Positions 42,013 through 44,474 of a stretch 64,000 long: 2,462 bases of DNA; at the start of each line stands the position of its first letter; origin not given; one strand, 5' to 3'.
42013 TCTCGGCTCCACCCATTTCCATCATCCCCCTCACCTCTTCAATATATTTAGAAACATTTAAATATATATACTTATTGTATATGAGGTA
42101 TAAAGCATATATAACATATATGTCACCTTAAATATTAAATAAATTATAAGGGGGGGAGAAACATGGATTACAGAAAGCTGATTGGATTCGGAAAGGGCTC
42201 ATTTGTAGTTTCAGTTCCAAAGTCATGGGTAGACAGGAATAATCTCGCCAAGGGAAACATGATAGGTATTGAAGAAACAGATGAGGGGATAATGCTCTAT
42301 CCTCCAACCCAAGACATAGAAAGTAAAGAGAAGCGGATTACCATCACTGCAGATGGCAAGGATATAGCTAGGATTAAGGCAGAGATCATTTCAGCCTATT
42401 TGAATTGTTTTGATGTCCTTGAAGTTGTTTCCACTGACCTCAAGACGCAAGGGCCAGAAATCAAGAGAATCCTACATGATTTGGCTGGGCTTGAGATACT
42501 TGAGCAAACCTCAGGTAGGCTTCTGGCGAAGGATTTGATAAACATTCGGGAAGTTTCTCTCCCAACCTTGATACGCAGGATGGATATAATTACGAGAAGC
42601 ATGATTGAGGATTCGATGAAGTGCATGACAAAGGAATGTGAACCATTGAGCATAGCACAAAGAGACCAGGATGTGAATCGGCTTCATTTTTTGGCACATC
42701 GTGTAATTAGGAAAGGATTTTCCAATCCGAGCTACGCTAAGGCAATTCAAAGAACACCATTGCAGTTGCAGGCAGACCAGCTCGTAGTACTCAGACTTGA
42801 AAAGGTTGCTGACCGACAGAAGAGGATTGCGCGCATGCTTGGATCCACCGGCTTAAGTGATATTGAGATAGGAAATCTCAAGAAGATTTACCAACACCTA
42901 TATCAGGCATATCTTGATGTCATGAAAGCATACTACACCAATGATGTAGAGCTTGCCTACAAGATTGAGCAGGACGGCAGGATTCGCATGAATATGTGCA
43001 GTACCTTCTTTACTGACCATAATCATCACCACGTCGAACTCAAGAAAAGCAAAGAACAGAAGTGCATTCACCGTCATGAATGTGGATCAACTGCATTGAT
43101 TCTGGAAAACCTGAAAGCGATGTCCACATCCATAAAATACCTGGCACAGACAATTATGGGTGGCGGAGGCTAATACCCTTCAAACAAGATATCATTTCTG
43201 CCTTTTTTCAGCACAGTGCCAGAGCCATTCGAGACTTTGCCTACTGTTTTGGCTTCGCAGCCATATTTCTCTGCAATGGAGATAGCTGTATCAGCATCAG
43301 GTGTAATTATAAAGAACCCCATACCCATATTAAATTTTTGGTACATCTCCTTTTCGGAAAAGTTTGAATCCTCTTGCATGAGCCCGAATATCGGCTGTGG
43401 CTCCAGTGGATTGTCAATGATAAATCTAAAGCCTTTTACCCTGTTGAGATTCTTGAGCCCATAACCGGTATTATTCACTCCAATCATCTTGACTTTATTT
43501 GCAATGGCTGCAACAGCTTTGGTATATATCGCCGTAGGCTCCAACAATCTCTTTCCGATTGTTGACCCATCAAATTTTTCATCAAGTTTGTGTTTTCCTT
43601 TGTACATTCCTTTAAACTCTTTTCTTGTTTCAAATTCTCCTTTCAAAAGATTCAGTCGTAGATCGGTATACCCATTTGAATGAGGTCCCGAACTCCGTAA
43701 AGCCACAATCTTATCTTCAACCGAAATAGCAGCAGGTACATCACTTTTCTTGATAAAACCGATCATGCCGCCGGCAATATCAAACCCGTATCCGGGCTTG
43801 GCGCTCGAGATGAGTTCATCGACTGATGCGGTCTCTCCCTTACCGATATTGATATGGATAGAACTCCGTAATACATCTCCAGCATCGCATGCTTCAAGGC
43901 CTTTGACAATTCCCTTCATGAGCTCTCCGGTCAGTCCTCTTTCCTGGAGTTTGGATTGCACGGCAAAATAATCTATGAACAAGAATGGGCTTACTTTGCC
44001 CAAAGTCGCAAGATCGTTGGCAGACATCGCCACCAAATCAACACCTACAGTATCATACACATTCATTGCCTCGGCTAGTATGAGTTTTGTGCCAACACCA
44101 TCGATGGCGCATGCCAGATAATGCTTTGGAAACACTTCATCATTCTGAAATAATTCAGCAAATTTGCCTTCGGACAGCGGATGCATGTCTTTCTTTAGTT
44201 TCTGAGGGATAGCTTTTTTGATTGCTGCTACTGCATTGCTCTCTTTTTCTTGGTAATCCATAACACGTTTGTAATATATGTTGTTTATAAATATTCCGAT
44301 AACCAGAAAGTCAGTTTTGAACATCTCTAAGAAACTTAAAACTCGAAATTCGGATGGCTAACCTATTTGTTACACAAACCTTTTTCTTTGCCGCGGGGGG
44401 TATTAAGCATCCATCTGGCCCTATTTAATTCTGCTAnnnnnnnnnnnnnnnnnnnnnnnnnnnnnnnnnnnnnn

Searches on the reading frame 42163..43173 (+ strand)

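Call 10: search_protein_families(library=pfam, proteins=[window:42163-43173:+], max_evalue=0.001)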
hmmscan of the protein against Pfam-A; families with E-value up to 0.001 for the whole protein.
window:42163-43173:+ (336 aa): 2 families
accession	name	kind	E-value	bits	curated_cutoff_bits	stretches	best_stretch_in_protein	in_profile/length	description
PF04014.23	MazE_antitoxin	-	1.1e-06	28.9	24.7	1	12-50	6-45/48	Antidote-toxin recognition MazE, bacterial antitoxin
PF01895.24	PhoU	-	0.0002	22.1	23.5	0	137-224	1-87/89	PhoU domain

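Call 71: search_protein_families(library=ncbifam, proteins=[window:42163-43173:+], max_evalue=0.01)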
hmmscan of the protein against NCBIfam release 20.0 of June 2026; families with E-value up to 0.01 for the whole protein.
window:42163-43173:+ (336 aa): 2 families
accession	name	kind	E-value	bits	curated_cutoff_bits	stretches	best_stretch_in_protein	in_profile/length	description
TIGR02135.1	phoU_full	equivalog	0.0026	17.4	130.25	1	212-272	88-151/212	phosphate signaling complex protein PhoU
TIGR02609.1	doc_partner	hypoth_equivalog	0.0083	16.5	55.9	0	13-48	9-44/74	putative addiction module antidote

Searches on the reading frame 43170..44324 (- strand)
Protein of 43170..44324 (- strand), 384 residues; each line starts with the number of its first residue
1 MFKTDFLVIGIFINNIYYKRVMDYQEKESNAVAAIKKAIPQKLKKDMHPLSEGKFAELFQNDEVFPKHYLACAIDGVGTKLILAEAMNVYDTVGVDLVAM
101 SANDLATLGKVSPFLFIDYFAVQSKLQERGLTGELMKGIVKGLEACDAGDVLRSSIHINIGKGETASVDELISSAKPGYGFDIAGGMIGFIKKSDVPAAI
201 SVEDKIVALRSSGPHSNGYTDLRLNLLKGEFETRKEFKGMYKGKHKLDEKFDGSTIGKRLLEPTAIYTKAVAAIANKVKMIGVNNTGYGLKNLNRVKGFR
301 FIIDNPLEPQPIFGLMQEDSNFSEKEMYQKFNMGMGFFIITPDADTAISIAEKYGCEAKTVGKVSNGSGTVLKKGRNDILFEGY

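Call 10: search_protein_families(library=pfam, proteins=[window:43170-44324:-], max_evalue=0.001)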
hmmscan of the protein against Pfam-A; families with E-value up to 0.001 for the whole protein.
window:43170-44324:- (384 aa): 2 families
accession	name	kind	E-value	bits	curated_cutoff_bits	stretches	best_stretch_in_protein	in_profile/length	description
PF02769.27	AIRS_C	-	6.2e-12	46.4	23.1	1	202-371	2-152/156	AIR synthase related protein, C-terminal domain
PF00586.29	AIRS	-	1.6e-08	35.3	24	1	66-190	11-111/112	AIR synthase related protein, N-terminal domain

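Call 71: search_protein_families(library=ncbifam, proteins=[window:43170-44261:-], max_evalue=0.01)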
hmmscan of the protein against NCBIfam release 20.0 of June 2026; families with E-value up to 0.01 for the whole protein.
window:43170-44261:- (363 aa): 1 family
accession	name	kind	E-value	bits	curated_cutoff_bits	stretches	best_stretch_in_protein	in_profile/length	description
TIGR00878.1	purM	equivalog_domain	4.7e-60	203.5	236.35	1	5-345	11-331/332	phosphoribosylformylglycinamidine cyclo-ligase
